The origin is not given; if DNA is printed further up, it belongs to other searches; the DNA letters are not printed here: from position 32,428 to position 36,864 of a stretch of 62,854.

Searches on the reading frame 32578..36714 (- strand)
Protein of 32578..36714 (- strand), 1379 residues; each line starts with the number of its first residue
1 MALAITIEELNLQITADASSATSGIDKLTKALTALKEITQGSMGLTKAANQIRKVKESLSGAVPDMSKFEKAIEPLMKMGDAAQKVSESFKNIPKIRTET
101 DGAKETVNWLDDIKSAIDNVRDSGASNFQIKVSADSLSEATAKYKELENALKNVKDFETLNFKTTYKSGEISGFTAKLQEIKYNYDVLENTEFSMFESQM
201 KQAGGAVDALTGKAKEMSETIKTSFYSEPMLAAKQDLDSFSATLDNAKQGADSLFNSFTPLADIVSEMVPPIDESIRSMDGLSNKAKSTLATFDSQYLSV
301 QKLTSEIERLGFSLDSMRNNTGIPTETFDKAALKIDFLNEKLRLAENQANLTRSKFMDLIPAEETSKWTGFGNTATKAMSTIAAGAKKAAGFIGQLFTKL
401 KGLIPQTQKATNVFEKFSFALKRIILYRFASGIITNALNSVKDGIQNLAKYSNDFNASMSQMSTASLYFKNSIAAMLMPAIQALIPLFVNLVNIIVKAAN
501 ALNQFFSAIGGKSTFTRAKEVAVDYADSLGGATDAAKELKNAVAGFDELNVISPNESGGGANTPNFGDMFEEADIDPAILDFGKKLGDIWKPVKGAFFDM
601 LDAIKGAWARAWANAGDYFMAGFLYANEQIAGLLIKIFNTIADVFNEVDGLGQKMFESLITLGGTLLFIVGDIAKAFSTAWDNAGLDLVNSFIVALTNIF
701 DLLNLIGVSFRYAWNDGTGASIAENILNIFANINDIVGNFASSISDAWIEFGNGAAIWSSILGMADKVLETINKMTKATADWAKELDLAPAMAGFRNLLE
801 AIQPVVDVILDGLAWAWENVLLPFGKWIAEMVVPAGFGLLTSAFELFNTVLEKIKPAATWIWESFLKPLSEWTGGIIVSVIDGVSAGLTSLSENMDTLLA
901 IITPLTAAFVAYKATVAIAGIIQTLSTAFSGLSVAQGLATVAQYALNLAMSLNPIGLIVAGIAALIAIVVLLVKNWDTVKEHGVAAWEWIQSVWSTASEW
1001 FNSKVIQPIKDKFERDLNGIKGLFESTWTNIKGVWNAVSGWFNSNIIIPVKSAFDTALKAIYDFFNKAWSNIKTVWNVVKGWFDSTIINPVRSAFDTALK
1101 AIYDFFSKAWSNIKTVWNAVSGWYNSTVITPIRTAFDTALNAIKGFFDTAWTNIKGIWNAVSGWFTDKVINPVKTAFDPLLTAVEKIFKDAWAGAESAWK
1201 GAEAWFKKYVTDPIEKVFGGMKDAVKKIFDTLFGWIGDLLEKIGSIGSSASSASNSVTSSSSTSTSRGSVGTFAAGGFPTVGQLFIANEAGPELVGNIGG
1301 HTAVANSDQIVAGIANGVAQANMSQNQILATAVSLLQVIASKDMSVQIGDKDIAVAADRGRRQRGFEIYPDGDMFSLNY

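Call 21: search_protein_families(library=phrogs, proteins=[window:32578-36714:-], max_evalue=0.00001)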
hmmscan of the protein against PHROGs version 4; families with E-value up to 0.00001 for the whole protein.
window:32578-36714:- (1379 aa): 20 families
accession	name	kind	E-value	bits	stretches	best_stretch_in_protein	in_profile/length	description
phrog_1535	-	tail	6.6e-117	393.1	2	5-1089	2-1000/1152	tail length tape measure protein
phrog_37543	-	unknown function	5.8e-56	191.3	2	702-979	267-545/622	-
phrog_58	-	tail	1.3e-41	144.1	2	756-1321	507-1006/1544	tail length tape measure protein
phrog_11489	-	unknown function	1e-38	134.1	2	1087-1263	968-1143/1717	-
phrog_1272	-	tail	3e-37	129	3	850-1119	550-844/1606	tail length tape measure protein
phrog_4200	-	tail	1.2e-27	97.8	2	917-1325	182-652/732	tail length tape measure protein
phrog_4197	-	tail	5.9e-25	88.2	1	597-1278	516-1165/1783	tail length tape measure protein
phrog_971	-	lysis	1.1e-22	81.6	1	886-1277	457-786/1338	endolysin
phrog_8462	-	tail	8e-19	68.8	1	891-1126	250-462/672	tail length tape measure protein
phrog_305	-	tail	1.5e-18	67.9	2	232-779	277-657/1001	tail length tape measure protein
phrog_991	-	tail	2.2e-17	63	2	879-1118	577-809/1966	tail length tape measure protein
phrog_17020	-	unknown function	2.2e-16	61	2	937-1118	3-183/353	-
phrog_3336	-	tail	5.6e-15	56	1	883-1066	283-470/1051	tail length tape measure protein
phrog_3981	-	tail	2.3e-12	47.8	1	910-1086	284-460/584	tail length tape measure protein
phrog_16692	-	unknown function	2.9e-11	43.6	2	981-1099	831-949/1107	-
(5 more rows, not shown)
